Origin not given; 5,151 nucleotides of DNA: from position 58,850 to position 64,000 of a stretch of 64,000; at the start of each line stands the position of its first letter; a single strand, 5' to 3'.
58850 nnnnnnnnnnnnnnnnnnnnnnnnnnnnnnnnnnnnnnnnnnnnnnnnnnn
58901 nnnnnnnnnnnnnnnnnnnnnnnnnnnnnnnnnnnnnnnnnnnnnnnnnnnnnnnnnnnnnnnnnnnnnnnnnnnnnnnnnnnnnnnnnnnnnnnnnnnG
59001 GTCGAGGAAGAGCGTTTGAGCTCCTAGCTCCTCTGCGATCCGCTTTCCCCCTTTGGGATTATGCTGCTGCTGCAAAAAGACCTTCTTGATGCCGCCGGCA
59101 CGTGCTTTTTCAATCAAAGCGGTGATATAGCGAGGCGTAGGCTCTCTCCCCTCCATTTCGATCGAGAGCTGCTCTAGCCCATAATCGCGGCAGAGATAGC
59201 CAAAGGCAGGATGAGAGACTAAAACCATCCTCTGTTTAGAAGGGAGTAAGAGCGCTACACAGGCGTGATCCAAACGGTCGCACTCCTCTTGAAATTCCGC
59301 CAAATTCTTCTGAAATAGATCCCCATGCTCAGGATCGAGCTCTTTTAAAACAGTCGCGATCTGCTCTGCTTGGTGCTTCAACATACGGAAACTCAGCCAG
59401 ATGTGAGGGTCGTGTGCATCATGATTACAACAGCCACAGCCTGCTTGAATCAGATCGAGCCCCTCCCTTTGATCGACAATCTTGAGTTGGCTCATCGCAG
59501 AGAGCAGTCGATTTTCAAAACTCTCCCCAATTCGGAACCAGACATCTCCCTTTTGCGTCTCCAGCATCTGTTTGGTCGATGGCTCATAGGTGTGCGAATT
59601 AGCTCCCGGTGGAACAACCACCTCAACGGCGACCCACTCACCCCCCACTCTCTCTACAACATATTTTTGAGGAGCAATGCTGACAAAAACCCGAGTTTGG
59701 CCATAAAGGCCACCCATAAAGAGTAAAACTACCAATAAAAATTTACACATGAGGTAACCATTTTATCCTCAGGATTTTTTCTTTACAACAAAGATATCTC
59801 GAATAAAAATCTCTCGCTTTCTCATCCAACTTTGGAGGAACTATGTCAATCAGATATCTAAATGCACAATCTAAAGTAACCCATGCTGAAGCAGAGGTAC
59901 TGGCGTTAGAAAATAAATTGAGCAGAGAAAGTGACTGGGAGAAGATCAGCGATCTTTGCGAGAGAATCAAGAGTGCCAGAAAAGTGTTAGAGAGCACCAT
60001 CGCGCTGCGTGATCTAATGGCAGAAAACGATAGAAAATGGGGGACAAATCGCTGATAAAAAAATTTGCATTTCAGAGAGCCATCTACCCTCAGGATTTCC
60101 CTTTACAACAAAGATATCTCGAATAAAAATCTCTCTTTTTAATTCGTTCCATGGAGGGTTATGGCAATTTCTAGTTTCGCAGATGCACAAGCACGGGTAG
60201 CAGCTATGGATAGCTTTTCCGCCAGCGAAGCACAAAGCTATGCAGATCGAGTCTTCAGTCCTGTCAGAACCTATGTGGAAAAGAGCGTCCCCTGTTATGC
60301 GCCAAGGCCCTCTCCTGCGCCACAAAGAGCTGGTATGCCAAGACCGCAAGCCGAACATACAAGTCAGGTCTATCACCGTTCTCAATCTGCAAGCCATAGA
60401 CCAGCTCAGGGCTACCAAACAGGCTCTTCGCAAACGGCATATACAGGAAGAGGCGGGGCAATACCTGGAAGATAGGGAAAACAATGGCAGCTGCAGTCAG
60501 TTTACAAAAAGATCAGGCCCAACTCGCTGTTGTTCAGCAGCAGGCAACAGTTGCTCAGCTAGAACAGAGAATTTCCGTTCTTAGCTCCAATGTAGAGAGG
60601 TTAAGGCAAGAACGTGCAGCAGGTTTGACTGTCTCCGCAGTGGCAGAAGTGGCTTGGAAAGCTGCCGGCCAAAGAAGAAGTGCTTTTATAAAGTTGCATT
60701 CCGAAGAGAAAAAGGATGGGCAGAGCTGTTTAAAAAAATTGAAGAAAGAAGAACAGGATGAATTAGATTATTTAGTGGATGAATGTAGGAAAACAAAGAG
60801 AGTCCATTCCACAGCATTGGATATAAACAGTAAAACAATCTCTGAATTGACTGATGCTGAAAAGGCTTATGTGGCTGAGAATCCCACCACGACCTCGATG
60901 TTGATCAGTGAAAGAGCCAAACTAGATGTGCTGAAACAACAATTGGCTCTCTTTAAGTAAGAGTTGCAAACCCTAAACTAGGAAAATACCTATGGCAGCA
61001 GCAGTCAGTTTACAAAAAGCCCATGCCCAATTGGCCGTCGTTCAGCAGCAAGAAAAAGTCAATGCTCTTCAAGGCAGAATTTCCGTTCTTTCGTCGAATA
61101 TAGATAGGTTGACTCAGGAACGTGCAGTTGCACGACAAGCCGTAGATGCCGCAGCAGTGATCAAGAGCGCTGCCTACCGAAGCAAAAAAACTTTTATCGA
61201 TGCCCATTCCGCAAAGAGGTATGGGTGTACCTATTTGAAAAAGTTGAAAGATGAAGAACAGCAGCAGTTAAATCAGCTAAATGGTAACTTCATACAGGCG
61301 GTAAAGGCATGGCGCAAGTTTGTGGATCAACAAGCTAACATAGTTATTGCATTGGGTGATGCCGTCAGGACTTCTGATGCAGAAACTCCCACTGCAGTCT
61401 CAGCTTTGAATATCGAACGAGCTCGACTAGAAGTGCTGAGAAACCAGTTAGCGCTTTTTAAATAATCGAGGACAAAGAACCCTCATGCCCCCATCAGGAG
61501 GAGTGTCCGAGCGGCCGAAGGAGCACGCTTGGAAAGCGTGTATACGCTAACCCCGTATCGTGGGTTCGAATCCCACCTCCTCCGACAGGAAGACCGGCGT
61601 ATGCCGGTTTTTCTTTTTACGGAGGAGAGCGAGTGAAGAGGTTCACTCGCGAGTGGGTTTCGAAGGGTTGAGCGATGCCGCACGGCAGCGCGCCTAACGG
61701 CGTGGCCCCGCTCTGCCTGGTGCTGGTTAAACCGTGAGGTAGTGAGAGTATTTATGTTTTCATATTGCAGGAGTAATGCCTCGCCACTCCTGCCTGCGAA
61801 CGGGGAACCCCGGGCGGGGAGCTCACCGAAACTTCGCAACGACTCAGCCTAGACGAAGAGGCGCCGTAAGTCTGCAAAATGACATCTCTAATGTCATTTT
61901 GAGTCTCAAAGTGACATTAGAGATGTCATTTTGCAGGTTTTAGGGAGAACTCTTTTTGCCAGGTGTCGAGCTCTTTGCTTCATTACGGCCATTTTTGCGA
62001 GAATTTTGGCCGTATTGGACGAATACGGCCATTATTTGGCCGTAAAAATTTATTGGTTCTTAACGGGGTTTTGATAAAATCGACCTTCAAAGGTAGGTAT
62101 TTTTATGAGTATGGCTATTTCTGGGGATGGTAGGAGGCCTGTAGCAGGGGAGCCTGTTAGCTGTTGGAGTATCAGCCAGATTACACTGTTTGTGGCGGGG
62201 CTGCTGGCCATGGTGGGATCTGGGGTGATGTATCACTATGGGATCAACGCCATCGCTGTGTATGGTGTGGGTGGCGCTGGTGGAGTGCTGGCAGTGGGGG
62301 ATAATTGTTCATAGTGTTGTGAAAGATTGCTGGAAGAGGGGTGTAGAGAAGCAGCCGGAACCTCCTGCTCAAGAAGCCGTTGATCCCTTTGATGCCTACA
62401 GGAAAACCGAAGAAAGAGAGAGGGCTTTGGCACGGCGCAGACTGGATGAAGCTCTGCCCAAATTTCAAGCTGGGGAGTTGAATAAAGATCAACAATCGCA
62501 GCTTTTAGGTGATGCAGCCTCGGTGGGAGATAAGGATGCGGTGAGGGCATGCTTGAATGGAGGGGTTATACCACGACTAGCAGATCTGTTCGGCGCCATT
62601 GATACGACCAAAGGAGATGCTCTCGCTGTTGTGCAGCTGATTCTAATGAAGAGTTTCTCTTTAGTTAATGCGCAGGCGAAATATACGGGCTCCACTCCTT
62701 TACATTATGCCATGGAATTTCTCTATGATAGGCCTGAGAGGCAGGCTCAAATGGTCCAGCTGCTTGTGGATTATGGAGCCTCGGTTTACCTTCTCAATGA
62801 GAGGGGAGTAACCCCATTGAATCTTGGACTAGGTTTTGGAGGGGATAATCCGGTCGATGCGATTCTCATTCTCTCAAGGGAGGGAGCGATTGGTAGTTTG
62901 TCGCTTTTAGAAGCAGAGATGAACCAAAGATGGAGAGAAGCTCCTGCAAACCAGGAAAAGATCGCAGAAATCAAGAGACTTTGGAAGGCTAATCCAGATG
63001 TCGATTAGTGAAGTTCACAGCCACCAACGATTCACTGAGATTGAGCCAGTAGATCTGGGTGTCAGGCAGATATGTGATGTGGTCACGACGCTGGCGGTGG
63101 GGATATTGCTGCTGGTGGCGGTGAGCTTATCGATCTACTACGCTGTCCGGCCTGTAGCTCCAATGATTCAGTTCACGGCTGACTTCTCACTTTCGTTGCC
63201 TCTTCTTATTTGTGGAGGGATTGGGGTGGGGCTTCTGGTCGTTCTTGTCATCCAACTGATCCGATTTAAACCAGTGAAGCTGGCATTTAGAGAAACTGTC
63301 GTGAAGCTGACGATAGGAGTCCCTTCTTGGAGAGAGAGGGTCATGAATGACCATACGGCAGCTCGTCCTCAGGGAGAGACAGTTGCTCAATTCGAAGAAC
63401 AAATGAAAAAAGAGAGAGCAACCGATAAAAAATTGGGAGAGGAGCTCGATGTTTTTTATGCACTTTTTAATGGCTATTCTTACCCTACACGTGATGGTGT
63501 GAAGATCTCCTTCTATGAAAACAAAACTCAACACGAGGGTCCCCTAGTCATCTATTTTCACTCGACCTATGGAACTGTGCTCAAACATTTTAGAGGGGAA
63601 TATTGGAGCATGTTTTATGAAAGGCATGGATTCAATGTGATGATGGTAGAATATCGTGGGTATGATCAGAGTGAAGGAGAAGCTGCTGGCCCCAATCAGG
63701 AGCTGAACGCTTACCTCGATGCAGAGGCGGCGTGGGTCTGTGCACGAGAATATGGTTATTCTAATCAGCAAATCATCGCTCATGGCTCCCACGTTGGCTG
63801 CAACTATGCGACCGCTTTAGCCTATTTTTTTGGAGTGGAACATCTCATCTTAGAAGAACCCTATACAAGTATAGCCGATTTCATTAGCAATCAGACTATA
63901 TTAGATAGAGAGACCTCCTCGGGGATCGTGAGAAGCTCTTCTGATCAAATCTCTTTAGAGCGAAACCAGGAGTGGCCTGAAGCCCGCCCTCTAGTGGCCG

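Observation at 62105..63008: Inc-like membrane ORF and ankyrin ORF separated by a +1 shift at a G5 tract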

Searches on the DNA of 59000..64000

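Call 7: search_rna_families(source=window, start=59000, end=64000, threshold=evalue, max_evalue=0.1)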
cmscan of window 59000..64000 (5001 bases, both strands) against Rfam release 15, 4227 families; matches with E-value up to 0.1: 4.
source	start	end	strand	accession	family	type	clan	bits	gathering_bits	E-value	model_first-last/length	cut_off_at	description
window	61497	61584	+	RF00005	tRNA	Gene; tRNA;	CL00001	54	29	6.3e-10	1-71/71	no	tRNA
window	61861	61948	+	RF03173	mir-4504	Gene; miRNA;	-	41.1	104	3.3e-06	1-92/92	no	mir-4504 microRNA precursor family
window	61863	61942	+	RF00697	mir-186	Gene; miRNA;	-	30.3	70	0.0065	1-82/82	no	mir-186 microRNA precursor family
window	61541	61584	-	RF04351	Plastid-psbl-rps4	Cis-reg;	-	26.2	68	0.024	1-53/53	no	Plastid-psbl-rps4 3UTR RNA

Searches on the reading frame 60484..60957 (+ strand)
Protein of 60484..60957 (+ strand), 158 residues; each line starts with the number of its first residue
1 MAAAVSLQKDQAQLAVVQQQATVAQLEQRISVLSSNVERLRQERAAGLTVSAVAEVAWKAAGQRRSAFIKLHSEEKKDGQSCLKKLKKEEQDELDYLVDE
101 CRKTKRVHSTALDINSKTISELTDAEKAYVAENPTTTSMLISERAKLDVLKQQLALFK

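Call 10: search_protein_families(library=pfam, max_evalue=1, proteins=[window:60484-60957:+])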
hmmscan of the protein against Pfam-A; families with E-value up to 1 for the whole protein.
window:60484-60957:+ (158 aa): 8 families
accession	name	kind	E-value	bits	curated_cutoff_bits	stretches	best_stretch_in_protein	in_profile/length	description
PF06698.16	DUF1192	-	0.0051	17.3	25.5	1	23-55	22-54/58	Protein of unknown function (DUF1192)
PF02050.21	FliJ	-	0.02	15.6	28.4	1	19-95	43-116/123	Flagellar FliJ protein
PF04977.20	DivIC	-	0.043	14.1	28.9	1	14-44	24-54/80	Septum formation initiator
PF14472.11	DUF4429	-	0.1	13.6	25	1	37-93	18-74/95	Domain of unknown function (DUF4429)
PF12614.13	RRF_GI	-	0.11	13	26.8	1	33-119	8-92/126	Ribosome recycling factor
PF16517.10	Nore1-SARAH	-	0.13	12.5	21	1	80-94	8-22/40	Novel Ras effector 1 C-terminal SARAH (Sav/Rassf/Hpo) domain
PF19715.4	DUF6210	-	0.24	12.3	25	1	62-125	30-88/116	Family of unknown function (DUF6210)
PF25443.1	ANG-1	-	0.57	10.8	28.5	1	7-45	53-91/105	ANG-1-like domain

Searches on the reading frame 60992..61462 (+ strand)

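Call 10: search_protein_families(library=pfam, max_evalue=1, proteins=[window:60992-61462:+])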
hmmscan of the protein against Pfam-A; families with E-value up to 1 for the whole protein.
window:60992-61462:+ (157 aa): 6 families
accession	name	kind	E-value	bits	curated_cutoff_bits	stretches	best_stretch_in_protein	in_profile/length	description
PF04977.20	DivIC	-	0.042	14.1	28.9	1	16-50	26-61/80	Septum formation initiator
PF07007.17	LprI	-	0.075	13.9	22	1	80-124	35-80/106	Lysozyme inhibitor LprI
PF08647.16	BRE1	-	0.089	13.3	27.9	0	15-54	11-50/95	BRE1 E3 ubiquitin ligase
PF01166.23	TSC22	-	0.14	12.8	30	1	7-51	3-44/57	TSC-22/dip/bun family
PF06698.16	DUF1192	-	0.14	12.7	25.5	1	23-55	22-54/58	Protein of unknown function (DUF1192)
PF01519.22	DUF16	-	0.49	11.3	40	0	15-52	42-79/104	Protein of unknown function DUF16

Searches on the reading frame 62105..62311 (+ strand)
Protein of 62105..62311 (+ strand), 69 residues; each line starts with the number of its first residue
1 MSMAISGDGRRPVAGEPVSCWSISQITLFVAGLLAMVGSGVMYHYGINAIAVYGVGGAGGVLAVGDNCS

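Call 12: list_cluster_members(proteins=[P0001, window:62105-62311:+, window:60484-60957:+, window:60992-61462:+])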
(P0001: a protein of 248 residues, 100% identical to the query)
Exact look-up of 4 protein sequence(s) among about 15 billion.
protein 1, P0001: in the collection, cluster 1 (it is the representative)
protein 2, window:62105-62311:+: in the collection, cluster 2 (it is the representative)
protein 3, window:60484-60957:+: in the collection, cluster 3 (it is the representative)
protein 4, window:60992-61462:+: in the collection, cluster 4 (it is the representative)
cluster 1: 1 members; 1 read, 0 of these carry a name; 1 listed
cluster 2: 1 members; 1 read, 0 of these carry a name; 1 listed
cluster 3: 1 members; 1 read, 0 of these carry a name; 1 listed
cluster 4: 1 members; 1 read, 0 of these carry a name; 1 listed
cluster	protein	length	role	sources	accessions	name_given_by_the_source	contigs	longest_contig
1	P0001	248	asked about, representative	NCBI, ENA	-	-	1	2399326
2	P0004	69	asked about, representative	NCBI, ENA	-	-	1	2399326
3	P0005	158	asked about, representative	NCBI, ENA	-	-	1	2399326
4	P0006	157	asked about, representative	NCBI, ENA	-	-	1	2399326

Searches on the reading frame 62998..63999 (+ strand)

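Call 10: search_protein_families(library=pfam, max_evalue=1, proteins=[window:62998-63999:+])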
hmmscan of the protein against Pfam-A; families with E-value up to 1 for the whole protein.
window:62998-63999:+ (334 aa): 2 families
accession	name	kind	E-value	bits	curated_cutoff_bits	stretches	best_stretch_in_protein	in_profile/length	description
PF06762.20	LMF1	-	0.13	12.8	27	1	83-136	36-90/163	Lipase maturation factor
PF08954.16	Trimer_CC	-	0.19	11.8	27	1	119-151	11-43/52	Trimerisation motif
